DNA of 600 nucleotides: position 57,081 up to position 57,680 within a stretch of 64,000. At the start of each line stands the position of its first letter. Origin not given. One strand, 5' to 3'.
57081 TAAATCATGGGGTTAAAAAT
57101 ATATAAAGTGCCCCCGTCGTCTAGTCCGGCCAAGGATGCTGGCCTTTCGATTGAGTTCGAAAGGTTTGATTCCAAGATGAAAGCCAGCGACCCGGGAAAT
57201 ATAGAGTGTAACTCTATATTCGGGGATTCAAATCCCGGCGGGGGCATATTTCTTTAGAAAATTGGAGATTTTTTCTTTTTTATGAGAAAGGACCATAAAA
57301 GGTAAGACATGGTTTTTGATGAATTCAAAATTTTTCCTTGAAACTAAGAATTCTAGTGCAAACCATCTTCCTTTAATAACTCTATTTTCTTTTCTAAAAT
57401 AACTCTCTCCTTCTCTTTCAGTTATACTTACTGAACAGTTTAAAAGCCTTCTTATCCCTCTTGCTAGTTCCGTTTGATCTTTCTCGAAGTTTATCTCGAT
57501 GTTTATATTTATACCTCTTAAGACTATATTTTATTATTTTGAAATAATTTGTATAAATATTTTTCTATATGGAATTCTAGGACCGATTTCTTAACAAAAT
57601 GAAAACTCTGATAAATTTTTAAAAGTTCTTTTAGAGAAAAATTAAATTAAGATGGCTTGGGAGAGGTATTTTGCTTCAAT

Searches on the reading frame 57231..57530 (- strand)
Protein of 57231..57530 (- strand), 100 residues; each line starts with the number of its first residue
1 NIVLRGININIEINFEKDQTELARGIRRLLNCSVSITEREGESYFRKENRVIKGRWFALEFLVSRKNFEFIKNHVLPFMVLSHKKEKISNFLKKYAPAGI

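Call 54: search_protein_families(library=pfam, proteins=[window:57231-57530:-], max_evalue=10)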
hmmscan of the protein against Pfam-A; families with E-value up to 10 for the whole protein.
seq(100 aa): 0 families

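Call 67: search_protein_representatives(protein=window:57231-57530:-)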
Query: 100 residues. Proteins with E-value up to 0.001 (for the whole library): 64; up to 1e-10: 8; up to 1e-30: 0. The best 64 are listed.
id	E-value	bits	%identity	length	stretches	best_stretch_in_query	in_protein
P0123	3.9e-19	85.0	57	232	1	19-99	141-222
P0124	4.6e-12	62.4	45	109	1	18-92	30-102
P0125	5.1e-12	62.2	45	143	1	11-94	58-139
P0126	1.1e-11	61.1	38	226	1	13-94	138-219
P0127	1.7e-11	60.6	48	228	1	13-94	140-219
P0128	6.0e-11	58.8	44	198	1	11-89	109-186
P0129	6.3e-11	58.7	44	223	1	15-93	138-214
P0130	8.7e-11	58.3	43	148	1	10-93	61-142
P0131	1.3e-10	57.7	40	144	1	9-93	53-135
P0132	1.3e-10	57.7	44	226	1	18-94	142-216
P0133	1.8e-10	57.3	41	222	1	13-93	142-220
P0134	2.0e-10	57.1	43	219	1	11-93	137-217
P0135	2.2e-10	57.0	35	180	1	12-92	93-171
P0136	4.3e-10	56.0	38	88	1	14-94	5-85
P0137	5.5e-10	55.7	41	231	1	11-98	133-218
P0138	6.0e-10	55.6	34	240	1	14-100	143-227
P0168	2.1e-06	44.2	40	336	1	10-93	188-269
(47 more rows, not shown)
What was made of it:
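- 57231..57530 (-): C-terminal remnant (about 100 codons, no start codon) of a third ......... subfamily (family C, about 225 aa when intact). It converges on tRNA-Glu, and its frame ends on the T-loop TCA at 57228-57230. Exhaustive phmmer: 64 hits, best P0123 at 57% identity, E=3.9e-19, aligned to residues 141-222 of a 232-aa protein (call 67).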

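Call 68: search_protein_families(library=pfam, proteins=[P0123, P0126, P0127, P0129, P0132, P0133, P0138, P0168], max_evalue=1)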
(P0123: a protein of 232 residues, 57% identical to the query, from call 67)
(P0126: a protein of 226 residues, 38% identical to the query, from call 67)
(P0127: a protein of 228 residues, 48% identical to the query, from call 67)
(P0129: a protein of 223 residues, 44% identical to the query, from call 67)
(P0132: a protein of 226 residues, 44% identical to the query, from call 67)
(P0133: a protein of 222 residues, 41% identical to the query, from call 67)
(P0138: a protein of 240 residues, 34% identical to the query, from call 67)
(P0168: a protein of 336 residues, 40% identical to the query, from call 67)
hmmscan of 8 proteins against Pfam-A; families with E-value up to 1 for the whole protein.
P0123 (232 aa): 4 families
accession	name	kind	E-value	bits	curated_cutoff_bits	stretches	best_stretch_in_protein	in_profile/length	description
PF14528.11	LAGLIDADG_3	-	1.7e-08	35.1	22.5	2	6-60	2-51/82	LAGLIDADG-like domain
PF00961.24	LAGLIDADG_1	-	0.00037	21.8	23.1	1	111-164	1-62/102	LAGLIDADG endonuclease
PF13026.12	DUF3887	-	0.0067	17.5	31.8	1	184-227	7-50/91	Protein of unknown function (DUF3887)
PF05204.19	Hom_end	-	0.01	16.4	21.1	1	107-136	13-41/110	Homing endonuclease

P0126 (226 aa): 5 families
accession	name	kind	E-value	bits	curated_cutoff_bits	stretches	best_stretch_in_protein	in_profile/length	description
PF00961.24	LAGLIDADG_1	-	5.1e-07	31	23.1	1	114-186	1-81/102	LAGLIDADG endonuclease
PF14528.11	LAGLIDADG_3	-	2.8e-05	24.7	22.5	1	112-166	5-55/82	LAGLIDADG-like domain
PF03161.18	LAGLIDADG_2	-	0.008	16.6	25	1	114-204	4-94/168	LAGLIDADG DNA endonuclease family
PF24642.1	DUF7636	-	0.23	11.9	27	1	130-177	4-51/99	Domain of unknown function (DUF7636)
PF12693.12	GspL_C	-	0.25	11.6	29.6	1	33-77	108-152/158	GspL periplasmic domain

P0127 (228 aa): 2 families
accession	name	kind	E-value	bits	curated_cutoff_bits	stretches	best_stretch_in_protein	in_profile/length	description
PF14528.11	LAGLIDADG_3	-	3.7e-08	34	22.5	1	114-193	5-74/82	LAGLIDADG-like domain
PF00961.24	LAGLIDADG_1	-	0.0015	19.8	23.1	1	116-180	1-71/102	LAGLIDADG endonuclease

P0129 (223 aa): 3 families
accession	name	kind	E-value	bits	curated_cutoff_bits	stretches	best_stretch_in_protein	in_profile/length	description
PF14528.11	LAGLIDADG_3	-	0.00031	21.4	22.5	1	11-68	2-60/82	LAGLIDADG-like domain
PF00961.24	LAGLIDADG_1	-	0.065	14.6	23.1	1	112-165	1-61/102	LAGLIDADG endonuclease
PF06085.16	Rz1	-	0.16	12.2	27.9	1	94-104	13-23/41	Lipoprotein Rz1 precursor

P0132 (226 aa): 5 families
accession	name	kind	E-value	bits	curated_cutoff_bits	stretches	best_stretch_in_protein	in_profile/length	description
PF14528.11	LAGLIDADG_3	-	1.4e-05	25.7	22.5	2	111-139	5-30/82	LAGLIDADG-like domain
PF00961.24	LAGLIDADG_1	-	0.0012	20.1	23.1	0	113-159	1-55/102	LAGLIDADG endonuclease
PF21186.2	DUF6852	-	0.052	14.6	27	1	42-101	8-67/71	Domain of unknown function (DUF6852)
PF16514.10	NADH-UOR_E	-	0.13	13.1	25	1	52-105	8-60/74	putative NADH-ubiquinone oxidoreductase chain E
PF05204.19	Hom_end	-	0.16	12.5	21.1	1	102-126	7-31/110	Homing endonuclease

P0133 (222 aa): 3 families
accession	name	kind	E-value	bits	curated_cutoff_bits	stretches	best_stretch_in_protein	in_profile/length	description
PF14528.11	LAGLIDADG_3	-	4.2e-06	27.4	22.5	1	116-149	5-35/82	LAGLIDADG-like domain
PF00961.24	LAGLIDADG_1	-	0.00098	20.4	23.1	1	118-169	1-60/102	LAGLIDADG endonuclease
PF05204.19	Hom_end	-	0.029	14.9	21.1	1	116-143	16-41/110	Homing endonuclease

P0138 (240 aa): 1 family
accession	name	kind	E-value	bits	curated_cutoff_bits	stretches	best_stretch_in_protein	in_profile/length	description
PF00961.24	LAGLIDADG_1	-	0.014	16.7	23.1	1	116-173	1-64/102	LAGLIDADG endonuclease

P0168 (336 aa): 5 families
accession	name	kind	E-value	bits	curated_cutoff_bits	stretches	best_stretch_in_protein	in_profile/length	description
PF14528.11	LAGLIDADG_3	-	7.6e-07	29.7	22.5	2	165-250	5-80/82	LAGLIDADG-like domain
PF00961.24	LAGLIDADG_1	-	2.6e-05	25.5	23.1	2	63-143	1-86/102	LAGLIDADG endonuclease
PF09398.16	FOP_dimer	-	0.034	14.9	29.4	1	40-102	11-77/81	FOP N terminal dimerisation domain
PF05204.19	Hom_end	-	0.045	14.3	21.1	1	165-215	16-63/110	Homing endonuclease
PF10553.14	MSV199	-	0.55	10.9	22.4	1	221-284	31-95/132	MSV199 domain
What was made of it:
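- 57231..57530 (-): Hits carry Pfam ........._3/_1 (call 68).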
